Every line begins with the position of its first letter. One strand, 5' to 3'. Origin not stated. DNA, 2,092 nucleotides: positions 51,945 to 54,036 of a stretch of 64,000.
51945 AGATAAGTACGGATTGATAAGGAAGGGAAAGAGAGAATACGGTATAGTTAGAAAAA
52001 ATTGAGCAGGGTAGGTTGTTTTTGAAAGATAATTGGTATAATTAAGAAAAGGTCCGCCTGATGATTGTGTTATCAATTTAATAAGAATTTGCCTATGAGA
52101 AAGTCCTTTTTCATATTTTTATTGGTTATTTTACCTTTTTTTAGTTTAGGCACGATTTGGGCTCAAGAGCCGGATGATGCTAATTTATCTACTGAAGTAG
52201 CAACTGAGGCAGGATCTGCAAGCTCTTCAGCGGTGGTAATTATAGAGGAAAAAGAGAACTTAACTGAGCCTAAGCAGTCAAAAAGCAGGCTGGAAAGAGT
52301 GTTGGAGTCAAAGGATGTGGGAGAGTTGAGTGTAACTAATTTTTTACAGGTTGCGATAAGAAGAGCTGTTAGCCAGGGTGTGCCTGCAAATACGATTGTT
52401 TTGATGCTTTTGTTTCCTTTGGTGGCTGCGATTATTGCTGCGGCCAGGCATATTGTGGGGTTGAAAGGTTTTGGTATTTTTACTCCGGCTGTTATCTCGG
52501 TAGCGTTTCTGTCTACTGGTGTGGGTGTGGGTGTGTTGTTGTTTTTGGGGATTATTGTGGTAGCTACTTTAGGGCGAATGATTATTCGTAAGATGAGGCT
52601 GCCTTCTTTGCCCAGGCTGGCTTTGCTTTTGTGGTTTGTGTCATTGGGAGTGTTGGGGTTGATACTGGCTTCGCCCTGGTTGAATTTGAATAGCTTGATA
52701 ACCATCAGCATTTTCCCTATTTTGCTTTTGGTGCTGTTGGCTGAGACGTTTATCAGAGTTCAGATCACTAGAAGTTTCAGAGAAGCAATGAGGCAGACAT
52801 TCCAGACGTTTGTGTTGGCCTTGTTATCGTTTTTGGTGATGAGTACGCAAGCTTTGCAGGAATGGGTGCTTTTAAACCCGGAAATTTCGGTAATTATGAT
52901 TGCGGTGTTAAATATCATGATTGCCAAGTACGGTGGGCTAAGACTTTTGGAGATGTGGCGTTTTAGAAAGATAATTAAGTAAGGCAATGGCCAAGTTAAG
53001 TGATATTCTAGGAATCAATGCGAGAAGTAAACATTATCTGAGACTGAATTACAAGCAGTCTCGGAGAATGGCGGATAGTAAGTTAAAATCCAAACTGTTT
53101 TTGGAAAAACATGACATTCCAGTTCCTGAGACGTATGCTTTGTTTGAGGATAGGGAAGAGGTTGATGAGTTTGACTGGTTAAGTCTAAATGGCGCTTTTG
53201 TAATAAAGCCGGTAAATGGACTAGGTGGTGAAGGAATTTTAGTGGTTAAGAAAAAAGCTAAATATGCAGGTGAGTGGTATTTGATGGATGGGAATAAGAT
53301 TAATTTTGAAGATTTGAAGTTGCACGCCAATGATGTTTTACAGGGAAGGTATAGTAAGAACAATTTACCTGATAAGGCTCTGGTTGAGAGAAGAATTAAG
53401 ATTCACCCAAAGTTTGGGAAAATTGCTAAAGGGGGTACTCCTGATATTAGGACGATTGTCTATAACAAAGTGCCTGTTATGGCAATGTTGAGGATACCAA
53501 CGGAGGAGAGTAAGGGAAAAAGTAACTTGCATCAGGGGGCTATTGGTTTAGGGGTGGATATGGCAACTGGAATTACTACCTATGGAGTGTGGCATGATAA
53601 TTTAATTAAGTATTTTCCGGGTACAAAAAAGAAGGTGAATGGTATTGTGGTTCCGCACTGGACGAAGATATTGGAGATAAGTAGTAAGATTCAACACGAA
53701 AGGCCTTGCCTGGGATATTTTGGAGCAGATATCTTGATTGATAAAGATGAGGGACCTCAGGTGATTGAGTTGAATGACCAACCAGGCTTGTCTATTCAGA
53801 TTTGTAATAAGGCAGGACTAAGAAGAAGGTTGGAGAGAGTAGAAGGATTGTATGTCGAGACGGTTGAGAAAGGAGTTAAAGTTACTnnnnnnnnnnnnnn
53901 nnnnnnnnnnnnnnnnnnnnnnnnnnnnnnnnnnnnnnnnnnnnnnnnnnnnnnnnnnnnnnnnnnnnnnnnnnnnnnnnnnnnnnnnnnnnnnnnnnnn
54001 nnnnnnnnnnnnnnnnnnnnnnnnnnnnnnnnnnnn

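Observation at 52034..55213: Compact 7TM + RimK-like ATP-grasp/DTGA-protease fusion + second ATP-grasp locus: a predicted peptide amidoligase system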

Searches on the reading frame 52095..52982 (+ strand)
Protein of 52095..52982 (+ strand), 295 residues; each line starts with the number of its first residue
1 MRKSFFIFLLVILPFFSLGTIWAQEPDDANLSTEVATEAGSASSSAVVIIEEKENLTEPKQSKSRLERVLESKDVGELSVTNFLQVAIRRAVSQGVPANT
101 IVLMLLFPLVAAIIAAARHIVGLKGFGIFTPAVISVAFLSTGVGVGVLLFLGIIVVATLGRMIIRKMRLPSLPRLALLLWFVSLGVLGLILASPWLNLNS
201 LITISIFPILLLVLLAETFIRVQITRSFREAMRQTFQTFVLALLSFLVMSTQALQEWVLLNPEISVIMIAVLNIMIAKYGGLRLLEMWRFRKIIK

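Call 3: search_protein_families(library=pfam, proteins=[window:52095-52982:+], max_evalue=0.1)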
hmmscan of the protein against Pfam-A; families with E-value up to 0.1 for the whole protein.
window:52095-52982:+ (295 aa): 1 family
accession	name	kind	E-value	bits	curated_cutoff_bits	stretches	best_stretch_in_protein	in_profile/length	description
PF14402.11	7TM_transglut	-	3.8e-29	102.3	25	1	100-293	55-247/248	7 transmembrane helices usually fused to an inactive transglutaminase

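Call 4: search_protein_families(library=ncbifam, proteins=[window:52095-52982:+], max_evalue=0.1)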
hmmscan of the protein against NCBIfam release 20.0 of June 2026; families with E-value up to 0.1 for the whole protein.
window:52095-52982:+ (295 aa): 1 family
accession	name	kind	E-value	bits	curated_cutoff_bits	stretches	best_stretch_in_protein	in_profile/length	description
NF052267.1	inact_TG_RloB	exception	1.6e-22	79.9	900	1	98-295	311-507/508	osmotic stress tolerance membrane protein RloB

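Call 49: find_homologous_proteins(query=window:52095-52979:+, max_evalue=0.001)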
Query window:52095-52979:+ (295 aa): 878 proteins with E <= 0.001 among 8000 candidates; the best 120 are listed.
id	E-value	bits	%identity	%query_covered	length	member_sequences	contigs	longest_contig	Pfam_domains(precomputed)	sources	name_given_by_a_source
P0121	1.9e-167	573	97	100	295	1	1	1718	PF14402.12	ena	-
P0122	7.0e-167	572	97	100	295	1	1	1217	PF14402.12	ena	-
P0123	3.4e-164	563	95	100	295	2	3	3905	PF14402.12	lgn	-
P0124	4.6e-142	490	82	100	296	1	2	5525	PF14402.12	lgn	-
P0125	1.1e-134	466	76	100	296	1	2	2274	PF14402.12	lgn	-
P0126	8.2e-109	381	63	100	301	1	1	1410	PF14402.12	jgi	jgi:hypothetical protein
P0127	5.4e-107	375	64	99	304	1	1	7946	PF14402.12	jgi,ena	-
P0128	5.5e-107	375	67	93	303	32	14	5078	PF14402.12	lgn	-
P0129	4.5e-105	369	71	82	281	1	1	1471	PF14402.12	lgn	-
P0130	6.4e-105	368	65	95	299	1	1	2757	PF14402.12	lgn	-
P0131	1.7e-103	364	65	97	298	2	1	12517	PF14402.12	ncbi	-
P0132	3.1e-103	363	69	83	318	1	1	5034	PF14402.12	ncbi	-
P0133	4.4e-101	356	67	84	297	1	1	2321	PF14402.12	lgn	-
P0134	4.9e-101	356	62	94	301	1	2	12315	PF14402.12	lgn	-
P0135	7.9e-101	355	65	89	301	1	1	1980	PF14402.12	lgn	-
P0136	1.3e-100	354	69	88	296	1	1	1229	PF14402.12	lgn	-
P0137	2.5e-100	353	64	89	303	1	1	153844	PF14402.12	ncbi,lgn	-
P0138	2.9e-100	353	68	83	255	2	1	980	PF14402.12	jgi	-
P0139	3.3e-99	350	61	99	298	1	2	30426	PF14402.12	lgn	-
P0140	9.8e-99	348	65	89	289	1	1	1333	PF14402.12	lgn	-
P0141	6.9e-98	345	59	95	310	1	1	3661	PF14402.12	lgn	-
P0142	4.3e-97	343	59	91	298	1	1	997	PF14402.12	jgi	jgi:hypothetical protein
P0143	2.7e-96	340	60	93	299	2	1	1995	PF14402.12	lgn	-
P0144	4.6e-96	339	61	88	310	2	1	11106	PF14402.12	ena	-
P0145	1.0e-95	338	65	83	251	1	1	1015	PF14402.12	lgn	-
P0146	3.3e-95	337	62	92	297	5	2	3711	PF14402.12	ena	-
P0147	5.6e-95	336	62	88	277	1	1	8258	PF14402.12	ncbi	-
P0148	5.6e-95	336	61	89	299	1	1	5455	PF14402.12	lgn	-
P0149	2.6e-93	330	64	81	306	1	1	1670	PF14402.12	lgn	-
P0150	1.6e-92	328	65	82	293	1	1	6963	PF14402.12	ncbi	-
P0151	2.2e-91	324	61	89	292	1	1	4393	PF14402.12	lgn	-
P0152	3.1e-91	324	56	100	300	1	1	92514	PF14402.12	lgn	-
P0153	2.6e-90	321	60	86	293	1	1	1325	PF14402.12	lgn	-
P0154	3.1e-90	320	57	91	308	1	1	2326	PF14402.12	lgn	-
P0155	2.7e-89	317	54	100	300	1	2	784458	PF14402.12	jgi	jgi:hypothetical protein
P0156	6.7e-87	309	55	91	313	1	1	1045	PF14402.12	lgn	-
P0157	2.0e-84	301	56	91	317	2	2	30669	PF14402.12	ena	-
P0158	2.1e-84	301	53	99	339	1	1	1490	PF14402.12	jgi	-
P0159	6.7e-84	300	55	93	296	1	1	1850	PF14402.12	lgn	-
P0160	8.6e-84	299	56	91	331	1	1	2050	PF14402.12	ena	-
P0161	9.0e-84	299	54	99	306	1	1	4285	PF14402.12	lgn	-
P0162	1.1e-83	299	56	84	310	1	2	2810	PF14402.12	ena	-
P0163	1.5e-83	298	55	100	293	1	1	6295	PF14402.12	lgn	-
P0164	1.7e-83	298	55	91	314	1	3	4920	PF14402.12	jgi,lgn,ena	-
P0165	1.8e-83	298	55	100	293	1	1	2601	PF14402.12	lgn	-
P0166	2.3e-83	298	55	100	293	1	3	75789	PF14402.12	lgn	-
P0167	2.8e-83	298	54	87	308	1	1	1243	PF14402.12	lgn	-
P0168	2.9e-83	297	51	100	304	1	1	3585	PF14402.12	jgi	jgi:hypothetical protein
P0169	3.0e-83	297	54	100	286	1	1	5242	PF14402.12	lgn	-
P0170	3.0e-83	297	54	91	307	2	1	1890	PF14402.12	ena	-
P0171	4.1e-83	297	55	100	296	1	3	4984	PF14402.12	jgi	-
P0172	4.2e-83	297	53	98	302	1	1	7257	PF14402.12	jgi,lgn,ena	-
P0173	1.9e-82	295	55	91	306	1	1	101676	PF14402.12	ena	-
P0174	2.0e-82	295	53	97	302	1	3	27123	PF14402.12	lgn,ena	-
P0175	3.1e-82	294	56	88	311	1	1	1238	PF14402.12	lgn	-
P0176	3.5e-82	294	54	100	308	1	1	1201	PF14402.12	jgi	-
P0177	5.9e-82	293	56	88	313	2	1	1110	PF14402.12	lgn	-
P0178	7.2e-82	293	53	93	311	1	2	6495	PF14402.12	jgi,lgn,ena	-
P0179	1.0e-81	292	52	100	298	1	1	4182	PF14402.12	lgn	-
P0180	1.1e-81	292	55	89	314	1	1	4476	PF14402.12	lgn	-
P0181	1.2e-81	292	54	92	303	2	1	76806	PF14402.12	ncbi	-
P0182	1.3e-81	292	56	88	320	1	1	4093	PF14402.12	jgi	jgi:hypothetical protein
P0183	1.6e-81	292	57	89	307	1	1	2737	PF14402.12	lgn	-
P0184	1.8e-81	292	51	99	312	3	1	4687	PF14402.12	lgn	-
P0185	3.8e-81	291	53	93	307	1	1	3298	PF14402.12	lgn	-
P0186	4.8e-81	290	55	89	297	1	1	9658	PF14402.12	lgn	-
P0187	4.9e-81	290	55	91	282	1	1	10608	PF14402.12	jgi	jgi:hypothetical protein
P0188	5.7e-81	290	56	89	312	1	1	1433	PF14402.12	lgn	-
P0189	5.8e-81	290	52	94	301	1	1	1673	PF14402.12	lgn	-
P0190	6.5e-81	290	51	99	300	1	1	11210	PF14402.12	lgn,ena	-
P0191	7.7e-81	290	57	88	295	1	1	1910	PF14402.12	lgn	-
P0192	1.1e-80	289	53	96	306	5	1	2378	PF14402.12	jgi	jgi:hypothetical protein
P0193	1.3e-80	289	55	94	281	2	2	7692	PF14402.12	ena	-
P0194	1.4e-80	289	52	100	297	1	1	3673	PF14402.12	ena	-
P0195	1.5e-80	289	54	95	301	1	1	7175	PF14402.12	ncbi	ncbi:7TM domain-containing protein [Patescibacteria group bacterium]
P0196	1.6e-80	288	56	91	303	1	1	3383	PF14402.12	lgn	-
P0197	2.0e-80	288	51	92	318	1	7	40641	PF14402.12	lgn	-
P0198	2.1e-80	288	51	96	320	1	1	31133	PF14402.12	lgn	-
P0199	2.3e-80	288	54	91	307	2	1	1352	PF14402.12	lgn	-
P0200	2.3e-80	288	52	95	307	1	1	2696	PF14402.12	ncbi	-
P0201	2.9e-80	288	57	82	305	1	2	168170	PF14402.12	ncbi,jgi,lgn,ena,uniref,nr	ncbi:hypothetical protein COT75_04730 [Candidatus Beckwithbacteria bacterium CG10_big_fil_rev_8_21_1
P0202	1.1e-79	286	54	89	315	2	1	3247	PF14402.12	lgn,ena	-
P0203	1.6e-79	285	58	81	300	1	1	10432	PF14402.12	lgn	-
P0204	2.0e-79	285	54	92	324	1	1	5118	PF14402.12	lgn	-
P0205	2.2e-79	285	56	84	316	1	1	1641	PF14402.12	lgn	-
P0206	2.2e-79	285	54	95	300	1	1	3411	PF14402.12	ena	-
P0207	2.5e-79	285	52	91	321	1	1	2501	PF14402.12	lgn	-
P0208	2.6e-79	284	49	100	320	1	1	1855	PF14402.12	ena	-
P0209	2.9e-79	284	50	100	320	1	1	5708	PF14402.12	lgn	-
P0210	3.8e-79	284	55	83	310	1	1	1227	PF14402.12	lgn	-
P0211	3.8e-79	284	53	90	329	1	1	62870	PF14402.12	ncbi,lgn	-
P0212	5.0e-79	284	56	82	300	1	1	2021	PF14402.12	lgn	-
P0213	5.5e-79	283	55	90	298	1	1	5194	PF14402.12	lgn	-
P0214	5.5e-79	283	52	99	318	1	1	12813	PF14402.12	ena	-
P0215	6.6e-79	283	53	97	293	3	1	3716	PF14402.12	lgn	-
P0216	8.2e-79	283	52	97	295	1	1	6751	PF14402.12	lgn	-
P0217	9.5e-79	283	50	98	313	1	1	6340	PF14402.12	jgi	jgi:hypothetical protein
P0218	1.0e-78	283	57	83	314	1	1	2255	PF14402.12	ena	-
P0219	1.2e-78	282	53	93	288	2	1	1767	PF14402.12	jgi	-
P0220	1.2e-78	282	51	94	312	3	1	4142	PF14402.12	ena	-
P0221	1.2e-78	282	51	93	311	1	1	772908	PF14402.12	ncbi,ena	-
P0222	1.9e-78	282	51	100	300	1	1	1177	PF14402.12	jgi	jgi:hypothetical protein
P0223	2.2e-78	281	53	90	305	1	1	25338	PF14402.12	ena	-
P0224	2.2e-78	281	50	98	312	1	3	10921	PF14402.12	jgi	jgi:hypothetical protein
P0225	3.1e-78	281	50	99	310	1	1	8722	PF14402.12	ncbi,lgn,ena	-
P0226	3.2e-78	281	53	93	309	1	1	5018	PF14402.12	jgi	jgi:hypothetical protein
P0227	3.6e-78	281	51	98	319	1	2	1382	PF14402.12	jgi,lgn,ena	-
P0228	3.7e-78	281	56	90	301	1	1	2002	PF14402.12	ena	-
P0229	3.8e-78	281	52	91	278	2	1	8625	PF14402.12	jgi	jgi:hypothetical protein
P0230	4.2e-78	281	50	98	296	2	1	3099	PF14402.12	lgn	-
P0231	5.3e-78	280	50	91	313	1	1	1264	PF14402.12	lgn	-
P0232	5.5e-78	280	52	96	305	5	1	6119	PF14402.12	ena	-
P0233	6.2e-78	280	51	95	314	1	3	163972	PF14402.12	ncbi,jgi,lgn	-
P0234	7.2e-78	280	47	88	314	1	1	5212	PF14402.12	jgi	-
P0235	7.7e-78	280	52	91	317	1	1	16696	PF14402.12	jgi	-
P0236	8.2e-78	280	51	98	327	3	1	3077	PF14402.12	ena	-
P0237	8.7e-78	280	51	95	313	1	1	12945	PF14402.12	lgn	-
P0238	1.2e-77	279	53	93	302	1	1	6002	PF14402.12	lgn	-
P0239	1.2e-77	279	50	97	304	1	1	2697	PF14402.12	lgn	-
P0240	1.3e-77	279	55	89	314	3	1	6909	PF14402.12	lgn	-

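Call 61: predict_structure(alignment_id=A3)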
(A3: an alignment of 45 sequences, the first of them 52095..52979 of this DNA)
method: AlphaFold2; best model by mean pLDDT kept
length: 295 residues; sequences in the alignment: 45
mean_pLDDT: 83.3   pTM: 0.71
mean pLDDT of the five models: 83.3, 82.6, 81.2, 78.6, 77.1
residues with pLDDT >= 90: 162; 70-90: 78; 50-70: 27; < 50: 28
segments of 3 or more residues with pLDDT < 50: 27-53
pLDDT, mean of each block of 10 residues (from residue 1): 83 78 54 36 37 53 88 90 95 94 95 91 85 90 92 93 89 89 95 92 89 88 88 92 95 96 96 86 67 78
secondary structure, 60 per line:
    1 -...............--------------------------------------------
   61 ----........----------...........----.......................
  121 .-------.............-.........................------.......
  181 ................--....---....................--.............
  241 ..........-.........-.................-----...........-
elements in order: H2-16 H65-72 H83-93 H98-121 H129-141 H143-167 H174-196 H199-202 H206-225 H228-250 H252-260 H262-278 H284-294

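Call 93: fold_search(model_id=the predicted structure, library=pdb)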
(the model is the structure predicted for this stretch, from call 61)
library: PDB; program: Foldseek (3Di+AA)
matches with E <= 10: 48; with E <= 0.001: 0
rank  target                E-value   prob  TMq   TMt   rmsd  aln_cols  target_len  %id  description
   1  5hxr                  1.0e+00  0.08  0.15  0.15  21.2       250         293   11  Structural mechanisms of extracellular ion exchange and induced binding-site occlusion in the sodium-calcium exchanger N (released 2016-05-11)
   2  8t69                  2.2e+00  0.06  0.13  0.11  16.3       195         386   19  Human VMAT2 in complex with tetrabenazine (released 2023-11-01)
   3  7cyg_A                2.2e+00  0.04  0.13  0.12  20.9       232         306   21  Crystal structure of a cysteine-pair mutant (Y113C-P190C) of a bacterial bile acid transporter before disulfide bond f (released 2021-01-13)
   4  5xar_C                2.5e+00  0.03  0.12  0.10  23.6       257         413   16  Structural insights into the elevator-like mechanism of the sodium/citrate symporter CitS (released 2017-06-14)
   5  3v5u                  2.8e+00  0.11  0.21  0.21  16.9       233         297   12  Structure of Sodium/Calcium Exchanger from Methanocaldococcus jannaschii DSM 2661 (released 2012-02-22)
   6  5jdh                  2.9e+00  0.10  0.20  0.20  16.7       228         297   10  Structural mechanisms of extracellular ion exchange and induced binding-site occlusion in the sodium-calcium exchanger N (released 2016-05-11)
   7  7cyk_B                2.9e+00  0.07  0.14  0.14  21.1       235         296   16  Crystal structure of a second cysteine-pair mutant (V110C-I197C) of a bacterial bile acid transporter before disulfide (released 2021-01-13)
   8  5xar_D                2.9e+00  0.03  0.12  0.09  22.5       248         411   18  Structural insights into the elevator-like mechanism of the sodium/citrate symporter CitS (released 2017-06-14)
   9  6gwh                  3.2e+00  0.04  0.13  0.10  20.2       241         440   14  Outward-facing conformation of a multidrug resistance MATE family transporter of the MOP superfamily. (released 2019-06-05)
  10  8ahx_A                3.3e+00  0.28  0.32  0.45   7.3       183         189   12  Cryo-EM structure of the nitrogen-fixation associated NADH:ferredoxin oxidoreductase RNF from Azotobacter vinelandii (released 2023-11-01)
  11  8z1y_B                3.5e+00  0.04  0.13  0.13  20.2       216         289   13  Cryo-EM structure of Escherichia coli DppABCDF in the pre-catalytic state (released 2025-01-29)
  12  3zux                  3.7e+00  0.05  0.16  0.15  13.5       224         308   14  Crystal structure of a bacterial homologue of the bile acid sodium symporter ASBT. (released 2011-10-12)
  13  8etq                  4.0e+00  0.03  0.15  0.15  16.5       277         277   14  Designed pentafoil knot protein folded into a trefoil knot (released 2023-10-25)
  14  8q3v_c                4.4e+00  0.10  0.24  0.26  12.7       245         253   15  Cryo-EM structure of the methanogenic Na+ translocating N5-methyl-H4MPT:CoM methyltransferase complex (released 2024-07-10)
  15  7vg4_E                4.4e+00  0.02  0.10  0.13  19.5       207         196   14  10,5-methenyltetrahydrofolate cyclohydrolase from Methylobacterium extorquens AM1 strain (released 2022-07-06)
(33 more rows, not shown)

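Call 94: search_protein_families(library=padloc, proteins=[window:52095-52982:+], max_evalue=0.001)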
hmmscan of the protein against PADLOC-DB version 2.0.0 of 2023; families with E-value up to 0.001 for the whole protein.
window:52095-52982:+ (295 aa): 0 families

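Call 95: search_protein_families(library=phrogs, proteins=[window:52095-52982:+], max_evalue=0.001)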
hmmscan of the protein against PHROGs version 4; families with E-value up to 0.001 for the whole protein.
window:52095-52982:+ (295 aa): 0 families

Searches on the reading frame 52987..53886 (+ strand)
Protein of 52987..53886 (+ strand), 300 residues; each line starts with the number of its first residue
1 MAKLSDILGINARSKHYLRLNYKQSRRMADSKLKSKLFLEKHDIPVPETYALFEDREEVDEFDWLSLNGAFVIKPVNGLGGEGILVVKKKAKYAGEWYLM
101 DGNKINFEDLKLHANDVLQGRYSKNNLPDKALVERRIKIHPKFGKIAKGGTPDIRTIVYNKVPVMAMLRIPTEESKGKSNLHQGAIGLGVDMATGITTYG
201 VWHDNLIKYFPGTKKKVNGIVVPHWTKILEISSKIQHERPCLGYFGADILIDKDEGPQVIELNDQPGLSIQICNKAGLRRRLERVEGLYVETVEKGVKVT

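Call 24: search_solved_structures(query=window:52987-53886:+, max_evalue=0.01)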
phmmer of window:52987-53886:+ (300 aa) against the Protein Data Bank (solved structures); distinct sequences matched with E-value up to 0.01: 0.
